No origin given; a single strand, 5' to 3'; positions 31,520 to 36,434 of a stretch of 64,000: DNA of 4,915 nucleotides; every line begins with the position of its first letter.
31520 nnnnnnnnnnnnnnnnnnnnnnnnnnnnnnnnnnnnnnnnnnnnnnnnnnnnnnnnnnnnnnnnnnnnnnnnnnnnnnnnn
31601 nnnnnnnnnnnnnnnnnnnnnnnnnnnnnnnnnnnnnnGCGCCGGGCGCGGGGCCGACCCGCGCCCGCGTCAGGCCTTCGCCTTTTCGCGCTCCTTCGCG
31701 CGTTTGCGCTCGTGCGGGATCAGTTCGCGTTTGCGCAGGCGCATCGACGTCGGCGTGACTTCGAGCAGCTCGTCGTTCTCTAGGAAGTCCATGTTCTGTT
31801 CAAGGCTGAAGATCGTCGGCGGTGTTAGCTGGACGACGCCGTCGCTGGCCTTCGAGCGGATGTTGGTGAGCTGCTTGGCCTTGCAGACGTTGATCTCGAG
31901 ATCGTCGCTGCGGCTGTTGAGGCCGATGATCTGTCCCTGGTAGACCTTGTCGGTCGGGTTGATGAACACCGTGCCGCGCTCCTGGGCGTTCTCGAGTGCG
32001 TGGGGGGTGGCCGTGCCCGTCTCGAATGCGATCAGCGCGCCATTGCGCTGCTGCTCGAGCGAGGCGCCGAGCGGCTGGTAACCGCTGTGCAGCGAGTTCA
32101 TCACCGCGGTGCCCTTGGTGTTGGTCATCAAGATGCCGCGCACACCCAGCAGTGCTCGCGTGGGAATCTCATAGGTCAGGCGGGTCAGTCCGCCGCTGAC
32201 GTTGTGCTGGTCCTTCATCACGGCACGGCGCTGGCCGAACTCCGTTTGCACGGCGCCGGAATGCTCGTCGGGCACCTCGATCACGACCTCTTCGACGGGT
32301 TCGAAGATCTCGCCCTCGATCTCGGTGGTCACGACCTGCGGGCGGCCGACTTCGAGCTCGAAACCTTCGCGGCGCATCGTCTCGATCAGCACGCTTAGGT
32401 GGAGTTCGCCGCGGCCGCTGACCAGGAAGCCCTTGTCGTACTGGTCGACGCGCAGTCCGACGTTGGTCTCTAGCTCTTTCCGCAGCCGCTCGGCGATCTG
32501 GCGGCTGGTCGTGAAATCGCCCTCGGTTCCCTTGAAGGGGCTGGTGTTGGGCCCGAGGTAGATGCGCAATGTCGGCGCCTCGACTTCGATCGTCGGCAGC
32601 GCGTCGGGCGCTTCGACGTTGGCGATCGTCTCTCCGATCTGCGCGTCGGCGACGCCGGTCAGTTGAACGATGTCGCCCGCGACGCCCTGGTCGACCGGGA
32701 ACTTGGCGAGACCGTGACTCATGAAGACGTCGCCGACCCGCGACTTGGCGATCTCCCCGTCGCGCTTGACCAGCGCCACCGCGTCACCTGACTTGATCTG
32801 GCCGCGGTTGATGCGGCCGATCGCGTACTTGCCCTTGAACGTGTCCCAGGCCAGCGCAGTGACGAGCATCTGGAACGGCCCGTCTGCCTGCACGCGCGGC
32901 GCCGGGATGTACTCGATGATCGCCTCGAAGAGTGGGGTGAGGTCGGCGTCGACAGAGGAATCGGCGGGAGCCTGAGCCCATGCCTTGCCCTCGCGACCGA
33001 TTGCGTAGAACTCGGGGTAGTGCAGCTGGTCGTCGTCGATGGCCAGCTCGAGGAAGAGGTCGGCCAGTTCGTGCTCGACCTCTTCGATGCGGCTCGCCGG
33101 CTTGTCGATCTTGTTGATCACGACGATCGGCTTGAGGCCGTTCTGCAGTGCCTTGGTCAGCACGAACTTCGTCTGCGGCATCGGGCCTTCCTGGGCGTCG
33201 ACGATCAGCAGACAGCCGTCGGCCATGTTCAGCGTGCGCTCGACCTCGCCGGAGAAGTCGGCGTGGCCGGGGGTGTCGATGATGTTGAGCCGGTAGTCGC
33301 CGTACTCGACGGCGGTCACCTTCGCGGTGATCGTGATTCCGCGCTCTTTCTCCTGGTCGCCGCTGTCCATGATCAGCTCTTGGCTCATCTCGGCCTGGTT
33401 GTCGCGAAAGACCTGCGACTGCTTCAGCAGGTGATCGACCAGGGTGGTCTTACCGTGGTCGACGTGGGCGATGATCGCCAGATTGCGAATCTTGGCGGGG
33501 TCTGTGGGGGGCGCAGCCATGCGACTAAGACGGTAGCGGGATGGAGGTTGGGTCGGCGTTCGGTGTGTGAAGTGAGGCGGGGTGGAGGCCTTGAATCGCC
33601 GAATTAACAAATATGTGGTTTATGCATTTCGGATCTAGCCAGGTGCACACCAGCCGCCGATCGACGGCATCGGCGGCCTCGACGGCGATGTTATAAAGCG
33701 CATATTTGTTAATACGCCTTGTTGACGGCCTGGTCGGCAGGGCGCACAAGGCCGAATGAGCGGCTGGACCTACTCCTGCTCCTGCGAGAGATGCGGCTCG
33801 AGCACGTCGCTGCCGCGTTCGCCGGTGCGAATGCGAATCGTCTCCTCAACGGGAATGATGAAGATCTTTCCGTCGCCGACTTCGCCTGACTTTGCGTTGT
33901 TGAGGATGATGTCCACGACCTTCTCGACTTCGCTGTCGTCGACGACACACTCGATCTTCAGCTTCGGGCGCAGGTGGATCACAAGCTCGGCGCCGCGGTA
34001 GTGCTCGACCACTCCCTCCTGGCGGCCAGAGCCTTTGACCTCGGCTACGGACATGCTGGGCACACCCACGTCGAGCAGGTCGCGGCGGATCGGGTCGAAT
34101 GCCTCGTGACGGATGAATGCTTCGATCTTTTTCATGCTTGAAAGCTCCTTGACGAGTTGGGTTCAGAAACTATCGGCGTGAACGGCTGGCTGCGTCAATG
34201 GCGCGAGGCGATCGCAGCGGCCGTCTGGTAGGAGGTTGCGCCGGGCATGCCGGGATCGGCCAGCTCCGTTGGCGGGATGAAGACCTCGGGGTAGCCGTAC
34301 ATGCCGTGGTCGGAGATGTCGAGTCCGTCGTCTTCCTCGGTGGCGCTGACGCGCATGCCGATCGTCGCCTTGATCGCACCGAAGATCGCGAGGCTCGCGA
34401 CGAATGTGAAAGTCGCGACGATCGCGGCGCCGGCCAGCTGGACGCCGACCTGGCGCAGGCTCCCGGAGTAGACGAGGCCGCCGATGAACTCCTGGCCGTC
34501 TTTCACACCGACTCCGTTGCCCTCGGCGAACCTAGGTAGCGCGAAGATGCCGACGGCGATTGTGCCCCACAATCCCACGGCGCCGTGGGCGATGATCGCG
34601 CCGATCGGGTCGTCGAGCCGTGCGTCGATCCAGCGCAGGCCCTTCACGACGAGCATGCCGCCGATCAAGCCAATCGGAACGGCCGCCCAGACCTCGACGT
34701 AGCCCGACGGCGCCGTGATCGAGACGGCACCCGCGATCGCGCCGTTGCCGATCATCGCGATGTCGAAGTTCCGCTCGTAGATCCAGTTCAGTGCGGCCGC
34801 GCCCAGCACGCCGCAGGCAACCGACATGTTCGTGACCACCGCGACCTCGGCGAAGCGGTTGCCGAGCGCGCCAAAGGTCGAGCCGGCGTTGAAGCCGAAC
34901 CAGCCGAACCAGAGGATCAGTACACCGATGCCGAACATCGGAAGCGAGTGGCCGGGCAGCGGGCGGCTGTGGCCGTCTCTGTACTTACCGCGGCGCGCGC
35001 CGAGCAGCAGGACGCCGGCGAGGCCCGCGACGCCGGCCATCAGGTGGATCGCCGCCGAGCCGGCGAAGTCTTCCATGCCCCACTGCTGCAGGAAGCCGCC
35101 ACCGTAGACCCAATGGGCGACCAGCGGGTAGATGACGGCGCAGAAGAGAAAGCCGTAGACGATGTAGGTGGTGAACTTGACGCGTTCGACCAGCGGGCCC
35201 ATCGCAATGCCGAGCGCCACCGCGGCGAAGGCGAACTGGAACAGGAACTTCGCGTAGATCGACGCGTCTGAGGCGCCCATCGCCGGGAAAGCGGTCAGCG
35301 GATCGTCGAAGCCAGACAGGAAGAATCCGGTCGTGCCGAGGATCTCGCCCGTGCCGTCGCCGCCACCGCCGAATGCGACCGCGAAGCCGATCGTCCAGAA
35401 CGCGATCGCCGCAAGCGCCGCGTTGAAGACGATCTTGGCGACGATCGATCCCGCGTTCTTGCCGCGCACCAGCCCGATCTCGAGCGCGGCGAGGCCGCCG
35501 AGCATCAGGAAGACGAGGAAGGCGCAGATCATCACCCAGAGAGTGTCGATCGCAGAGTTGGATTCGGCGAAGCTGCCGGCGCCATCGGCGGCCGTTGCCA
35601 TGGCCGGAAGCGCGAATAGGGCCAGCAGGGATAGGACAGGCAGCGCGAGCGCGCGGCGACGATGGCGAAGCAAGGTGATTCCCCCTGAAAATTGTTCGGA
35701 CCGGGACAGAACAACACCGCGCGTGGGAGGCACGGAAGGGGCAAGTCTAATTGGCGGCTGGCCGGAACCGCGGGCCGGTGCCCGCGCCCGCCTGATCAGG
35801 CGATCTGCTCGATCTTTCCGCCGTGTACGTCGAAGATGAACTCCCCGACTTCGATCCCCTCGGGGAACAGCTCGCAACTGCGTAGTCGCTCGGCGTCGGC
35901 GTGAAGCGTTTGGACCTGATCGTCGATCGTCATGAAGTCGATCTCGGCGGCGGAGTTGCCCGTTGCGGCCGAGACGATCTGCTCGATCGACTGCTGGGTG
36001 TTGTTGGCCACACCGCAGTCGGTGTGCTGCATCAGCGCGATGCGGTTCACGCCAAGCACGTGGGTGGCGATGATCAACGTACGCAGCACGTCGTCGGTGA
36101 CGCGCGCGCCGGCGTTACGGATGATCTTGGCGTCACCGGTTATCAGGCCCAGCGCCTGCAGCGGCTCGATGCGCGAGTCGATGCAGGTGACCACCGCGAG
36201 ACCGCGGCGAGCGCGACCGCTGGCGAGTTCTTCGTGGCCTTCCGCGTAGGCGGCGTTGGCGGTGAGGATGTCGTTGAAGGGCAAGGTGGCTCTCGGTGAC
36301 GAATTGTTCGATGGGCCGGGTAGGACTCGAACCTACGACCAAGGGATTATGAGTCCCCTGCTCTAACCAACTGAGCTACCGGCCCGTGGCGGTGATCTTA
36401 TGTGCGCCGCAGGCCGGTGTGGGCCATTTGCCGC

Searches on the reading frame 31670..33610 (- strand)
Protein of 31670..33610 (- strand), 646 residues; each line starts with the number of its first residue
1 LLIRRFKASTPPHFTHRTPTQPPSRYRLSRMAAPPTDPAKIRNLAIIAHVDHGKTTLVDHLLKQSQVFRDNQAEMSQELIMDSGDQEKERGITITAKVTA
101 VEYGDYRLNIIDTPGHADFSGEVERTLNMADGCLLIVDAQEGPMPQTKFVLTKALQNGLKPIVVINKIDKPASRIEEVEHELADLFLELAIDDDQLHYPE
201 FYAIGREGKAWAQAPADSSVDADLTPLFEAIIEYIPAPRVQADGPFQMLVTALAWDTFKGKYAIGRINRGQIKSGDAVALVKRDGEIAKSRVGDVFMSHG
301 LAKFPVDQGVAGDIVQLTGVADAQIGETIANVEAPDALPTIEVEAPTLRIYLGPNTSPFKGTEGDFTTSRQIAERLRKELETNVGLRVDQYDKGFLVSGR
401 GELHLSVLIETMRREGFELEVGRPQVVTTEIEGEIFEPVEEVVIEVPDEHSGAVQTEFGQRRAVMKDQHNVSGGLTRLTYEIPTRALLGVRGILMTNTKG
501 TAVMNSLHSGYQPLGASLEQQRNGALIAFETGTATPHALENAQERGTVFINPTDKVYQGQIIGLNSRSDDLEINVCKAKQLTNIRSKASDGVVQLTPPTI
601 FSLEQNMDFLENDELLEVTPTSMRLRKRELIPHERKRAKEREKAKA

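Call 63: search_protein_families(library=pfam, proteins=[window:31670-33610:-], max_evalue=0.001)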
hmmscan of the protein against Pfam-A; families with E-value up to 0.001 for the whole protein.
window:31670-33610:- (646 aa): 6 families
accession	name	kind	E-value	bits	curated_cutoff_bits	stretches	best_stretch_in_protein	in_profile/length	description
PF00009.33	GTP_EFTU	-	2.9e-56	190.5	26.5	1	40-236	2-187/188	Elongation factor Tu GTP binding domain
PF21018.2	BipA_C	-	3.7e-42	143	23.8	1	523-630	1-108/110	TypA/BipA C-terminal domain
PF00679.30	EFG_C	-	6.4e-18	65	27.9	1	435-520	2-87/89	Elongation factor G C-terminus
PF03144.31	GTP_EFTU_D2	-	4e-13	50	30.3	1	260-330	1-73/73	Elongation factor Tu domain 2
PF22042.2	EF-G_D2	-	2.7e-08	34.2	27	1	245-331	1-83/84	Elongation factor G domain 2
PF01926.29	MMR_HSR1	-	4.2e-06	27.3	21.9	1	85-167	25-113/113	50S ribosome-binding GTPase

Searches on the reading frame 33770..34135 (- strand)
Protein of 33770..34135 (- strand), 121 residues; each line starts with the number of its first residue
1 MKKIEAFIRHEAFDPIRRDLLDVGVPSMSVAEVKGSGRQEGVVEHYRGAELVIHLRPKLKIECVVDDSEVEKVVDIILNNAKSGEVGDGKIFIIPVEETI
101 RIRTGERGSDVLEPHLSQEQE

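Call 58: search_protein_families(library=pfam, proteins=[window:33770-34135:-], max_evalue=0.001)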
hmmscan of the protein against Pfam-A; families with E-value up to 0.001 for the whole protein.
window:33770-34135:- (121 aa): 1 family
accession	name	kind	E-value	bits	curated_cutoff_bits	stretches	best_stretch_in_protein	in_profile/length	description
PF00543.27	P-II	-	2.7e-25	89.1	25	1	1-106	1-102/102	Nitrogen regulatory protein P-II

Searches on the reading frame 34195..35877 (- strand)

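Call 58: search_protein_families(library=pfam, proteins=[window:34195-35877:-], max_evalue=0.001)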
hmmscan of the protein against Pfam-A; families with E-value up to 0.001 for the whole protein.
window:34195-35877:- (560 aa): 1 family
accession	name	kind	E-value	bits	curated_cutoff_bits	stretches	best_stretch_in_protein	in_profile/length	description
PF00909.26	Ammonium_transp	-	2.8e-98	329.7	23.2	1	113-529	1-399/399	Ammonium Transporter Family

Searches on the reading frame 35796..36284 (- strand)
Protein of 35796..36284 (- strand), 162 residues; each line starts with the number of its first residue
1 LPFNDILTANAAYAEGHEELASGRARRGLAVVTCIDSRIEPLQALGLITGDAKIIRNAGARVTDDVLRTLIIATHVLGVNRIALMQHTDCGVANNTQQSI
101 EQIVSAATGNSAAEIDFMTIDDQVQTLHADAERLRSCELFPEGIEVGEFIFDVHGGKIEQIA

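Call 58: search_protein_families(library=pfam, proteins=[window:35796-36284:-], max_evalue=0.001)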
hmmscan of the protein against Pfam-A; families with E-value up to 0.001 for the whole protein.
window:35796-36284:- (162 aa): 1 family
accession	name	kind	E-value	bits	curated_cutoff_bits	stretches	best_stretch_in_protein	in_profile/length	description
PF00484.24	Pro_CA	-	2.6e-13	51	25.7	1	30-98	2-73/156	Carbonic anhydrase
